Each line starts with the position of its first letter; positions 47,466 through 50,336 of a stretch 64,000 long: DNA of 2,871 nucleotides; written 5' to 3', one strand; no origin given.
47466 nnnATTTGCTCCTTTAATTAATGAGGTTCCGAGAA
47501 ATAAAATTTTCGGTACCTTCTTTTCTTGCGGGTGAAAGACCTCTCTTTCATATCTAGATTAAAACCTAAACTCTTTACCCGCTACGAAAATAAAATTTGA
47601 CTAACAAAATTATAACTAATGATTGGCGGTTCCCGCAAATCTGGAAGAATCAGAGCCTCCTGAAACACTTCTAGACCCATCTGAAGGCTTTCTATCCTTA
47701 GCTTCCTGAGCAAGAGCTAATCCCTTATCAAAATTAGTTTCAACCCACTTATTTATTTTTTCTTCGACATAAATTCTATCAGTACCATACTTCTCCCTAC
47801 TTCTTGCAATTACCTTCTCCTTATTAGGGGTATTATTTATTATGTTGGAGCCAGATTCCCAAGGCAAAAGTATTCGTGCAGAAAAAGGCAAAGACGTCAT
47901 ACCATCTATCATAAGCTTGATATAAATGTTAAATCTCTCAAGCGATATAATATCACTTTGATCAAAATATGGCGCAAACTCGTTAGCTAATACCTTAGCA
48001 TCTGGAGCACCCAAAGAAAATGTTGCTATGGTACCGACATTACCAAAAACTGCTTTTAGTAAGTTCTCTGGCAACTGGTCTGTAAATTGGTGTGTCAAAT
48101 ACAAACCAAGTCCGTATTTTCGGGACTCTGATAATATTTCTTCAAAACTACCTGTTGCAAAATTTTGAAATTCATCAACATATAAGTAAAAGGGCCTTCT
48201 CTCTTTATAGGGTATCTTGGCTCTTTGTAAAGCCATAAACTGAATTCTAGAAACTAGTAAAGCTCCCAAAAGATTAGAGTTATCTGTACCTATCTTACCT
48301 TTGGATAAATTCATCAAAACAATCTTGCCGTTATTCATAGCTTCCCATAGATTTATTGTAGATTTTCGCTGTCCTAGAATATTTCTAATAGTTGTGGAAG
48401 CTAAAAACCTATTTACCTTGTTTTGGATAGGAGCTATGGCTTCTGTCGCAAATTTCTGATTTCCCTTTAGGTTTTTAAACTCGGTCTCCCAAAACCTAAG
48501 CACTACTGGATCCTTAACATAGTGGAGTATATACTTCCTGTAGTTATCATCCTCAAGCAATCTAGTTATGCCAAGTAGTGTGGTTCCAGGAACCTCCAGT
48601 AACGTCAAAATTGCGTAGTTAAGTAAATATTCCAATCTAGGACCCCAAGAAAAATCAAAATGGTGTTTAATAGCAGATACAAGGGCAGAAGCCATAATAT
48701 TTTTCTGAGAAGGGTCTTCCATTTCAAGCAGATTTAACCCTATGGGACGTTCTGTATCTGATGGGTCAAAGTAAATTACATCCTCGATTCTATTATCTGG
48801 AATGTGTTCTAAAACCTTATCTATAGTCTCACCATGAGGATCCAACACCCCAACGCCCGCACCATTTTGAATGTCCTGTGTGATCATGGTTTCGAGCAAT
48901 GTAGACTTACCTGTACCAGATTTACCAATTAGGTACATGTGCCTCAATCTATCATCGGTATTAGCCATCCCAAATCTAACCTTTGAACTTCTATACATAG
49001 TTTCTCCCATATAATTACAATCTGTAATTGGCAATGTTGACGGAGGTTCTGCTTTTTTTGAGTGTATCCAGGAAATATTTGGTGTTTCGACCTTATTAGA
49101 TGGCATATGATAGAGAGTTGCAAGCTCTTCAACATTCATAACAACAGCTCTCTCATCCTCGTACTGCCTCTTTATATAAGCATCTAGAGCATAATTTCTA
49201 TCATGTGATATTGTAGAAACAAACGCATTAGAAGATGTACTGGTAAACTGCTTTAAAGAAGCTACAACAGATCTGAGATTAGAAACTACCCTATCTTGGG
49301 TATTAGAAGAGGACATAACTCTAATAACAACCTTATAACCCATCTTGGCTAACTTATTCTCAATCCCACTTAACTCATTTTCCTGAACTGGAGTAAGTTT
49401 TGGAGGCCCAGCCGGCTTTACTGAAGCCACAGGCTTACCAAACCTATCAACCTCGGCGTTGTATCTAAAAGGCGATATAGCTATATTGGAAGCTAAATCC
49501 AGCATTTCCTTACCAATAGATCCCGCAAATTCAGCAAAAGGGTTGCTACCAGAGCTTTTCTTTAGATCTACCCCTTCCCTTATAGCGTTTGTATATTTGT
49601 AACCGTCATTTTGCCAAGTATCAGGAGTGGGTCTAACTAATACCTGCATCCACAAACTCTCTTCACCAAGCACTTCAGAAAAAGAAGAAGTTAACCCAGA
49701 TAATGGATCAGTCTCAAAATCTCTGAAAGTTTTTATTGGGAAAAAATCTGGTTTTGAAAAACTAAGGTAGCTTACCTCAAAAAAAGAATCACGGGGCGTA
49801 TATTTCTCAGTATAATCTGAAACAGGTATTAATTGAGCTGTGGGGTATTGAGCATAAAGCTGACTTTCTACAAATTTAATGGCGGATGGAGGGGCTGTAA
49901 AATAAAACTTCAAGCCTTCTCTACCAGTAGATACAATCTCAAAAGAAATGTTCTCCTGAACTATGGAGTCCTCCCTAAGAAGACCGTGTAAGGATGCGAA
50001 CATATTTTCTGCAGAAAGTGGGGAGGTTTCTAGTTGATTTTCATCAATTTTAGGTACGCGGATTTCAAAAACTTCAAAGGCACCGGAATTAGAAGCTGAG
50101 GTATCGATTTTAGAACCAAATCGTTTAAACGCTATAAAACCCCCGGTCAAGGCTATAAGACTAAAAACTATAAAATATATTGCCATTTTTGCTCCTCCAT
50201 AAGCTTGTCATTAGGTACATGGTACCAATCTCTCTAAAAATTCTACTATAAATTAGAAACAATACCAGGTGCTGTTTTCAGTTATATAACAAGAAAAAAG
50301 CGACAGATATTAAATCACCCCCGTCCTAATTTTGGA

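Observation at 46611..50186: Large membrane-anchored HerA/FtsK/TraD-type ATPase with a novel ~400-aa N-terminal domain, co-transcribed with a Lys/Pro-tailed protein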

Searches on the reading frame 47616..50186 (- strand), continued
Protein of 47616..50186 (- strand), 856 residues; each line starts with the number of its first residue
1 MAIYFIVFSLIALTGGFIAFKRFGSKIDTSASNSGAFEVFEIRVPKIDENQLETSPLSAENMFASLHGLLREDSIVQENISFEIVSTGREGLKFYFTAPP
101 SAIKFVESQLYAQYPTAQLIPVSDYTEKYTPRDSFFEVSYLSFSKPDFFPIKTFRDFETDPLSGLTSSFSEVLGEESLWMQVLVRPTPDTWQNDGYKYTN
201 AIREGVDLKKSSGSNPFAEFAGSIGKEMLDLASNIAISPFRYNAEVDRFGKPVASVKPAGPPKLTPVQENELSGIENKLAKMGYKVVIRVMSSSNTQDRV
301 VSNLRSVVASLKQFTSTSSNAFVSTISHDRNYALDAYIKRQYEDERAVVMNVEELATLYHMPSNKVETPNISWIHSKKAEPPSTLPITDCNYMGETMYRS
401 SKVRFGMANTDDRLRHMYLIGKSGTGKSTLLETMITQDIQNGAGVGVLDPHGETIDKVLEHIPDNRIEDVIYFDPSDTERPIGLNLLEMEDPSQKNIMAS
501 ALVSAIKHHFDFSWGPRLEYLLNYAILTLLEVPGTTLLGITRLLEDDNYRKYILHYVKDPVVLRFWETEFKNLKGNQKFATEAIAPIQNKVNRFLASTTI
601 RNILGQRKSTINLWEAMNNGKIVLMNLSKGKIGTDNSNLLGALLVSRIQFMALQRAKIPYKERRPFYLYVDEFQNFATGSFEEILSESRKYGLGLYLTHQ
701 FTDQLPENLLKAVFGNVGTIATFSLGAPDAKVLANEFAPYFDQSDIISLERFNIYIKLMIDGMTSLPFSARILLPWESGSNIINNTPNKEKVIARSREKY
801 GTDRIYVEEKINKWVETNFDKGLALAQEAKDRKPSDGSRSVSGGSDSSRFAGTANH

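Call 67: search_protein_families(library=pfam, proteins=[L087:3558-6215:+, L087:9128-11671:+, L087:6227-7117:+, L091:8010-10412:+, L090:7935-9122:+, L090:9112-12156:+, L090:4640-7942:+, L087:7501-8475:+, L087:12102-14333:+], max_evalue=0.001)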
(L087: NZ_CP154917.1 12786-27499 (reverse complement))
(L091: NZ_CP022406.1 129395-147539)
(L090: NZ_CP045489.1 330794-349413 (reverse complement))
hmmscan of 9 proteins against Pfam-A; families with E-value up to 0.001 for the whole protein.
L087:3558-6215:+ (885 aa): 1 family
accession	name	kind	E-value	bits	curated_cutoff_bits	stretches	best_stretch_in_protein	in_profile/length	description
PF01935.23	DUF87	-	3.5e-09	37.5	23.2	1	332-579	8-216/220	Helicase HerA, central domain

L087:9128-11671:+ (847 aa): 2 families
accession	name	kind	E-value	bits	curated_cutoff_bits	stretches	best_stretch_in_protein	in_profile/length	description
PF12846.13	AAA_10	-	7.7e-116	387.5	27.5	1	457-816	2-362/362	AAA-like domain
PF19044.6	P-loop_TraG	-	0.00018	20.8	25.8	0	673-746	229-301/413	TraG P-loop domain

L087:6227-7117:+ (296 aa): 1 family
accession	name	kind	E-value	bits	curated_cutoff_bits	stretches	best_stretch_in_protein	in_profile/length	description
PF13814.12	Replic_Relax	-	1.3e-10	42.2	25.3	1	16-214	4-182/191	Replication-relaxation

L091:8010-10412:+ (800 aa): 0 families

L090:7935-9122:+ (395 aa): 0 families

L090:9112-12156:+ (1014 aa): 4 families
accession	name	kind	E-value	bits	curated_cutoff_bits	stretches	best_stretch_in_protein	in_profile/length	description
PF12696.13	TraG-D_C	-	2.1e-05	24.9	22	1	368-446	3-84/126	TraM recognition site of TraD and TraG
PF10412.15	TrwB_AAD_bind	-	2.3e-05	23.9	20.5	0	109-143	8-42/387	Type IV secretion-system coupling protein DNA-binding domain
PF02534.20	T4SS-DNA_transf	-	0.00017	21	20.1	1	299-449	238-390/468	Type IV secretory system Conjugative DNA transfer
PF25199.1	nSTAND_NTPase5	-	0.00023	21.5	34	0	119-167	44-93/145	Novel STAND NTPase 5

L090:4640-7942:+ (1100 aa): 1 family
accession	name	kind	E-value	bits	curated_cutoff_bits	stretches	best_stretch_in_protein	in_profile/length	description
PF13401.12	AAA_22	-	0.00031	21.5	27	0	856-910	70-122/130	AAA domain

L087:7501-8475:+ (324 aa): 1 family
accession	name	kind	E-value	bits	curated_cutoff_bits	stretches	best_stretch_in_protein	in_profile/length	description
PF12642.13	TpcC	-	6e-44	151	27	1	69-319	1-231/231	Conjugative transposon protein TcpC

L087:12102-14333:+ (743 aa): 0 families

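Call 94: search_protein_families(library=padloc, proteins=[window:47616-50186:-], max_evalue=0.01)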
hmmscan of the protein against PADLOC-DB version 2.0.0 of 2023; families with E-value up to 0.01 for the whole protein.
window:47616-50186:- (856 aa): 7 families
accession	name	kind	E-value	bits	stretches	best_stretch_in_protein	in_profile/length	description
PDLC04140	mad8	-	3.8e-13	47.6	1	415-711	28-243/314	mads_8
PDLC04103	HerA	-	5e-07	26.4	1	671-712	459-500/579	-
PDLC04105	HerA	-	2e-06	24.7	0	415-462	167-215/576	-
PDLC02685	DndH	-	2.4e-05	20.2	0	311-441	1243-1361/1678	DndH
PDLC02684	DndH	-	2.7e-05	19.9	0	392-441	1344-1394/1715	DndH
PDLC00274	PtuA1|PtuA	-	0.0033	14.8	1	410-441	30-60/438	AAA ATPase domain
PDLC05066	PDC-S68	-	0.0061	12.6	1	307-462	492-644/1202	-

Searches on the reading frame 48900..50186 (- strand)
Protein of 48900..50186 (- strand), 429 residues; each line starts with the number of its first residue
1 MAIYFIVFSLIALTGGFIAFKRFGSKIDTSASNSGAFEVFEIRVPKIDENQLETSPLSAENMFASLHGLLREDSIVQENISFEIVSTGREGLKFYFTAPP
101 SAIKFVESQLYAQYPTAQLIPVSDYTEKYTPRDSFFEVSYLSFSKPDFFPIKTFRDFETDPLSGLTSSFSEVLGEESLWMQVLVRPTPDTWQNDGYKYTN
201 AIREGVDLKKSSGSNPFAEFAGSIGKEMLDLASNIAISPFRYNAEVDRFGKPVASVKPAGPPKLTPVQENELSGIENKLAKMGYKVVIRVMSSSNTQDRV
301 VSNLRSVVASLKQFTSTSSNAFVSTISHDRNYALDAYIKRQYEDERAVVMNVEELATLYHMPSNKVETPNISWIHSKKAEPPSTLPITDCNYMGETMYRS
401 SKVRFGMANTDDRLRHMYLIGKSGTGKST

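Call 11: search_protein_families(library=pfam, proteins=[window:48900-50186:-], max_evalue=1)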
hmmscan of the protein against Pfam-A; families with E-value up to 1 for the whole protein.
window:48900-50186:- (429 aa): 0 families

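Call 32: search_protein_representatives(protein=window:48987-50186:-)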
Query: 400 residues. Proteins with E-value up to 0.001 (for the whole library): 2054; up to 1e-10: 941; up to 1e-30: 97. The best 150 are listed.
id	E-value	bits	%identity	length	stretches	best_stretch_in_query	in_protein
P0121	1.7e-104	366.0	46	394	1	6-396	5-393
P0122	7.5e-100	350.7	46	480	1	6-399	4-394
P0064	3.0e-93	329.0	41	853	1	6-399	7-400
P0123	1.1e-80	287.6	42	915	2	14-399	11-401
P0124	1.0e-75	271.3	41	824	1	3-399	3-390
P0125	1.4e-68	247.9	38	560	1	3-399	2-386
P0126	2.5e-68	247.0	37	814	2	6-399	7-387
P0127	3.8e-67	243.1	35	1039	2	3-399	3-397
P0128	3.6e-65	236.6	41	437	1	62-399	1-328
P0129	1.7e-64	234.4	39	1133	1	10-388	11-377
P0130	4.8e-64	232.9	37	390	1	10-399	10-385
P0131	1.9e-58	214.5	34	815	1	4-399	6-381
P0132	1.0e-57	212.1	44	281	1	11-285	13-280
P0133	1.8e-57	211.3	38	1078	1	36-388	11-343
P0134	3.3e-57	210.4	38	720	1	21-388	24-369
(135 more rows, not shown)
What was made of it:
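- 49107..50081 (-): DUF8128 domain (aa ~36-360), with a VirB4 N-terminal-domain-like fold. 2,054 50%-identity clusters carry the domain (call 32).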

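Call 48: predict_structure(alignment_id=A2)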
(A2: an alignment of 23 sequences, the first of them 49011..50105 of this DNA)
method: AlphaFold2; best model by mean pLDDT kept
length: 365 residues; sequences in the alignment: 23
mean_pLDDT: 76.4   pTM: 0.73
mean pLDDT of the five models: 76.4, 75.4, 73.8, 71.4, 67.3
residues with pLDDT >= 90: 124; 70-90: 132; 50-70: 51; < 50: 58
segments of 3 or more residues with pLDDT < 50: 1-7, 183-219, 227-230, 347-354
pLDDT, mean of each block of 10 residues (from residue 1): 45 83 62 92 82 92 89 91 88 90 83 91 84 78 85 94 87 82 45 42 39 43 53 71 88 93 93 91 74 84 91 91 92 74 49 52 50
secondary structure, 60 per line:
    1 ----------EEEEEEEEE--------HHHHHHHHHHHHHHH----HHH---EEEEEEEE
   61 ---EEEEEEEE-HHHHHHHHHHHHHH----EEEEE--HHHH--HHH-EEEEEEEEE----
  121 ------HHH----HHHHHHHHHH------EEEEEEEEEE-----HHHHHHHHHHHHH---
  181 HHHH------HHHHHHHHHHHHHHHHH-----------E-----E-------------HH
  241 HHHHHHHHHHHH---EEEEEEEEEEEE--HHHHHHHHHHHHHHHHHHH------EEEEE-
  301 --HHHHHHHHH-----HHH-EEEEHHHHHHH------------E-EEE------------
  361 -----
elements in order: E11-19 H28-42 E53-60 E64-71 H73-86 E91-95 H98-101 E108-116 H134-143 E150-159 H165-177 H181-184 H191-207 H239-252 E256-267 H270-288 E295-299 H303-311 E321-324 H325-331 E346-348
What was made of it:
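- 49107..50081 (-): Domain model pLDDT 76, pTM 0.73 (call 48).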

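Call 81: fold_search(model_id=the predicted structure, library=pdb)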
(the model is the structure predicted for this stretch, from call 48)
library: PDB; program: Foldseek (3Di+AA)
matches with E <= 10: 717; with E <= 0.001: 14
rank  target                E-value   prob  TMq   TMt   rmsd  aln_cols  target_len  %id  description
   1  7o42_A                1.7e-07  1.00  0.43  0.19   8.3       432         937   11  TrwK/VirB4unbound trimer of dimers complex (with Hcp1) from the R388 type IV secretion system determined by cryo-EM. (released 2022-06-22)
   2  8rtb_A                6.2e-07  1.00  0.39  0.21  10.2       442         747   10  Extended inner membrane complex (IMC) protomer structure (TrwM/VirB3-TrwK/VirB4-TrwI/VirB6-TrwG/VirB8-TrwE/VirB10) fro (released 2024-06-19)
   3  8rtd_O                6.2e-07  1.00  0.39  0.20  10.2       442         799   10  Stalk-Arches-IMC structure from the fully-assembled R388 type IV secretion system determined by cryo-EM. (released 2024-06-19)
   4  8rtd_T                6.2e-07  1.00  0.39  0.19  10.2       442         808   10  Stalk-Arches-IMC structure from the fully-assembled R388 type IV secretion system determined by cryo-EM. (released 2024-06-19)
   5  7o43_A                8.3e-07  1.00  0.41  0.22   9.4       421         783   10  TrwK/VirB4unbound dimer complex from R388 type IV secretion system determined by cryo-EM. (released 2022-06-22)
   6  7o42_E                8.3e-07  1.00  0.41  0.19   8.8       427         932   11  TrwK/VirB4unbound trimer of dimers complex (with Hcp1) from the R388 type IV secretion system determined by cryo-EM. (released 2022-06-22)
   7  8rtd_g                1.6e-06  1.00  0.37  0.20   9.4       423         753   11  Stalk-Arches-IMC structure from the fully-assembled R388 type IV secretion system determined by cryo-EM. (released 2024-06-19)
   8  7o41_B                2.1e-06  1.00  0.42  0.25   9.6       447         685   10  Hexameric composite model of the Inner Membrane Complex (IMC) with the Arches from the fully-assembled R388 type IV se (released 2022-06-22)
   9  8rtd_V                2.1e-06  1.00  0.40  0.23   8.7       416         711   10  Stalk-Arches-IMC structure from the fully-assembled R388 type IV secretion system determined by cryo-EM. (released 2024-06-19)
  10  8rtb_B                2.2e-06  1.00  0.42  0.26   8.1       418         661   10  Extended inner membrane complex (IMC) protomer structure (TrwM/VirB3-TrwK/VirB4-TrwI/VirB6-TrwG/VirB8-TrwE/VirB10) fro (released 2024-06-19)
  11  8rtd_h                2.8e-06  1.00  0.42  0.35   8.3       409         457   10  Stalk-Arches-IMC structure from the fully-assembled R388 type IV secretion system determined by cryo-EM. (released 2024-06-19)
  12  8rtd_P                3.0e-06  1.00  0.40  0.22   8.7       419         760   10  Stalk-Arches-IMC structure from the fully-assembled R388 type IV secretion system determined by cryo-EM. (released 2024-06-19)
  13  7o43_B                4.5e-06  1.00  0.41  0.22   7.8       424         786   10  TrwK/VirB4unbound dimer complex from R388 type IV secretion system determined by cryo-EM. (released 2022-06-22)
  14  7o41_A                3.8e-05  1.00  0.37  0.20  11.2       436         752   10  Hexameric composite model of the Inner Membrane Complex (IMC) with the Arches from the fully-assembled R388 type IV se (released 2022-06-22)
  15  6umm_A                5.6e-03  0.92  0.24  0.29   7.2       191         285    8  A complete structure of the ESX-3 translocon complex (released 2019-10-23)
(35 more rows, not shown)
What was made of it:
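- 49107..50081 (-): The 14 best Foldseek hits are all TrwK, E 2e-7 to 4e-5 (call 81).
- The 14 best Foldseek hits are all TrwK (call 81).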
